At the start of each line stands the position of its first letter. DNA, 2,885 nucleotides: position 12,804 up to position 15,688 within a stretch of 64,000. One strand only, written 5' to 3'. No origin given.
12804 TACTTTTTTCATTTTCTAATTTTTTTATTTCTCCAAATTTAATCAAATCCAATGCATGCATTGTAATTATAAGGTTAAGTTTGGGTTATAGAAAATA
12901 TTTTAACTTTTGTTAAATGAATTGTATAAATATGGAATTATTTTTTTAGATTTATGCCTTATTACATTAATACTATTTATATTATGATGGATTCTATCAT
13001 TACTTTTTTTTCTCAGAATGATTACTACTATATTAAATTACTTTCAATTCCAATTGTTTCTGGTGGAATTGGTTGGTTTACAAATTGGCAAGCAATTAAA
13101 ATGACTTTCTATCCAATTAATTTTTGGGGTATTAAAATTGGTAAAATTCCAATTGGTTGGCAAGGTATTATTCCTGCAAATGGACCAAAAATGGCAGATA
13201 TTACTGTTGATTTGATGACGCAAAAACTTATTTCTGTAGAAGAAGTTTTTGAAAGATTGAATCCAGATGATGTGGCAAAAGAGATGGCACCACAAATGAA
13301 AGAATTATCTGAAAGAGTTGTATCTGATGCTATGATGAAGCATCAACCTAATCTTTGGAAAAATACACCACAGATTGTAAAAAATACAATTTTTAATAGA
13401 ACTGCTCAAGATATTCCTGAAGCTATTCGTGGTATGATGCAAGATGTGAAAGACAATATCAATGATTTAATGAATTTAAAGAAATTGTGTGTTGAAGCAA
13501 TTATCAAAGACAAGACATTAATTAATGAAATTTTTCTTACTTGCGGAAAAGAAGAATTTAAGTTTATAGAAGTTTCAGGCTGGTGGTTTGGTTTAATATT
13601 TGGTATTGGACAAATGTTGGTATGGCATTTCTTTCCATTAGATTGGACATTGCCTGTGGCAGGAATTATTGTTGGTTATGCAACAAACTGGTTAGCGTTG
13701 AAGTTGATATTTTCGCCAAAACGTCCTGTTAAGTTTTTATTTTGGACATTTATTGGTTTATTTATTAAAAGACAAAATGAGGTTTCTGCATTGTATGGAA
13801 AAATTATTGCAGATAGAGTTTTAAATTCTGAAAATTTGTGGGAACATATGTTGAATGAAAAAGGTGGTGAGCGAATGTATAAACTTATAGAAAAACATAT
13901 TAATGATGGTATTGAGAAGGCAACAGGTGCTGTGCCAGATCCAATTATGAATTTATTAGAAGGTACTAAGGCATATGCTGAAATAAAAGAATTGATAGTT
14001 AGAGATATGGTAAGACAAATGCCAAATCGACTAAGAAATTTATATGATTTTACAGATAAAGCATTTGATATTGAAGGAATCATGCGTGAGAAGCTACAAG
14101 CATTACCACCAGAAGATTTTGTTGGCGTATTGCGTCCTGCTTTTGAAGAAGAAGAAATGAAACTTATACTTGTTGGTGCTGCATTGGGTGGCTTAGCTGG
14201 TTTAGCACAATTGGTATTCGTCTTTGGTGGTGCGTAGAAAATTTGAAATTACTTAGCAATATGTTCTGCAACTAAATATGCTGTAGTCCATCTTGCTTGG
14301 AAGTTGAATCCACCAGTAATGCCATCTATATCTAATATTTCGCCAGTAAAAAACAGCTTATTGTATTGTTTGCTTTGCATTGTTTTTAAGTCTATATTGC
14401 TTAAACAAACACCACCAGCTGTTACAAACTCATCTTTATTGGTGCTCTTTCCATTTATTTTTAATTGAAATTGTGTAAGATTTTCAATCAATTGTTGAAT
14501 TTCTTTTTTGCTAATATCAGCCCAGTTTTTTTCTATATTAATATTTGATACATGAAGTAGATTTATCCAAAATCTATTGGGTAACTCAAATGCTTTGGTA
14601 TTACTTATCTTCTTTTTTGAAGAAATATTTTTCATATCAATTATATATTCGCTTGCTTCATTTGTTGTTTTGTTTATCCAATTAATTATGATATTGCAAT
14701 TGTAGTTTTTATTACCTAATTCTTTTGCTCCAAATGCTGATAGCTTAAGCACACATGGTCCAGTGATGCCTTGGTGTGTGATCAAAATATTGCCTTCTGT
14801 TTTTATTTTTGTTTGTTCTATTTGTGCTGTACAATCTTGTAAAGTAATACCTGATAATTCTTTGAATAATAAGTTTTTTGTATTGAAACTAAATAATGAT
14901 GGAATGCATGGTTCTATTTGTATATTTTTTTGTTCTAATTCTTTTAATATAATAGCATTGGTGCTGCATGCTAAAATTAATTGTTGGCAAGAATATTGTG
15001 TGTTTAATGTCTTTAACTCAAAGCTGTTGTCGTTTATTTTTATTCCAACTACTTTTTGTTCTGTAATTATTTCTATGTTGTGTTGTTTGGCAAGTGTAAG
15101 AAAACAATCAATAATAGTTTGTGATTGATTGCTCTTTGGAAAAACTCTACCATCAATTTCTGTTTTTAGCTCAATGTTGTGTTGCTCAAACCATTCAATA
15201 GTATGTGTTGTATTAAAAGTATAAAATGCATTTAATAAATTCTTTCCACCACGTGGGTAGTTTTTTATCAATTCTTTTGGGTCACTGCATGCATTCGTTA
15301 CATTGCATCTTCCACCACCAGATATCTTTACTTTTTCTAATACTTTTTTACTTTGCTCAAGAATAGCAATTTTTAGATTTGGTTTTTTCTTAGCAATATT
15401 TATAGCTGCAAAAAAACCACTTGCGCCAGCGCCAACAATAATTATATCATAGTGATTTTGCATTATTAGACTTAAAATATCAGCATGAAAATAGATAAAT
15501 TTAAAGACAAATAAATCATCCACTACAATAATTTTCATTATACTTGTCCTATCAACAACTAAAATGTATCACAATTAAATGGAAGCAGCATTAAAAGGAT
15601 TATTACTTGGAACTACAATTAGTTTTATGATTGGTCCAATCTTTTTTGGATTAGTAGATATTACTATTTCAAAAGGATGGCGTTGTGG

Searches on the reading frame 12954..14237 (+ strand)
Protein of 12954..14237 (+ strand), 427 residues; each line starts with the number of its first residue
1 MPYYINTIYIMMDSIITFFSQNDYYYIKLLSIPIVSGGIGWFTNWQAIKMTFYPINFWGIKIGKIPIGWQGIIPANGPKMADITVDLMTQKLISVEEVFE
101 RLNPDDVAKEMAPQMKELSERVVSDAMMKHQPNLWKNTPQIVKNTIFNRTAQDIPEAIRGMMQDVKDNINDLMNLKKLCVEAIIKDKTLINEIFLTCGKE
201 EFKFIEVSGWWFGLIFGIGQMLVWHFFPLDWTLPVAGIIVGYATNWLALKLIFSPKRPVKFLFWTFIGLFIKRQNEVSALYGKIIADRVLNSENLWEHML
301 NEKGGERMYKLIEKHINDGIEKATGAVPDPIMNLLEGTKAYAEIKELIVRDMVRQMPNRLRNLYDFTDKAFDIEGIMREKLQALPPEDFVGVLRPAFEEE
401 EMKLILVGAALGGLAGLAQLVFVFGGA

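Call 51: search_protein_families(library=pfam, proteins=[window:12954-14237:+], max_evalue=0.0001)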
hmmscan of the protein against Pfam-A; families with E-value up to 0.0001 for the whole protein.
window:12954-14237:+ (427 aa): 1 family
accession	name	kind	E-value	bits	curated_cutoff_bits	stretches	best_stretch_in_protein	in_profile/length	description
PF04286.17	DUF445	-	4.7e-16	60.1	33.8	1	37-127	4-78/368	Protein of unknown function (DUF445)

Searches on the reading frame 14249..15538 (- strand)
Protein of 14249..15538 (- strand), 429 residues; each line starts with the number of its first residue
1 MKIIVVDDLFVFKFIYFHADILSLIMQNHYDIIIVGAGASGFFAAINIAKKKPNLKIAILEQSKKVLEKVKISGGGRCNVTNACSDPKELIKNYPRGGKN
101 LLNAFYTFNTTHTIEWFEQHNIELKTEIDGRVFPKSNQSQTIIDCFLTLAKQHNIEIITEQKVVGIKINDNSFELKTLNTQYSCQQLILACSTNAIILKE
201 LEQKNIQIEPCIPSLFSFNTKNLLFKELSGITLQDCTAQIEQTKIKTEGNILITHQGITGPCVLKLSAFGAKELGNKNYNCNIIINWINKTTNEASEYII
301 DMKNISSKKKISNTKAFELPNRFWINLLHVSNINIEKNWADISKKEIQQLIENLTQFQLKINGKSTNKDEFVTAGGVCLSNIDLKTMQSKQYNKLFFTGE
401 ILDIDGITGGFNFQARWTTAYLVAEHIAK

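Call 51: search_protein_families(library=pfam, proteins=[window:14249-15538:-], max_evalue=0.0001)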
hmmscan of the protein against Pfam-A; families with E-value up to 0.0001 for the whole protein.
window:14249-15538:- (429 aa): 8 families
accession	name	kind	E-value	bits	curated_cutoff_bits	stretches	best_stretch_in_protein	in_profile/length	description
PF03486.20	HI0933_like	-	1.8e-67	227.8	50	1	31-425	2-243/244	HI0933-like protein Rossmann domain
PF22780.1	HI0933_like_1st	-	2.9e-31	109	27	1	213-372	2-165/165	HI0933-like protein barrel and H2TH domain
PF01946.23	Thi4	-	4e-08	33.2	26.2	1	28-63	16-50/235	Thi4 family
PF00890.30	FAD_binding_2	-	3.1e-07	30.4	20.4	1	31-139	1-123/414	FAD binding domain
PF13738.12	Pyr_redox_3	-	2.3e-06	27.5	30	0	136-190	77-131/305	Pyridine nucleotide-disulphide oxidoreductase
PF01266.30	DAO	-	1.7e-05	25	27.9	0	31-63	1-31/353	FAD dependent oxidoreductase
PF07992.20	Pyr_redox_2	-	1.9e-05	24.7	26.1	1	30-191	1-107/291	Pyridine nucleotide-disulphide oxidoreductase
PF13454.12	NAD_binding_9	-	2.8e-05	24.6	21.8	1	33-192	1-153/155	FAD-NAD(P)-binding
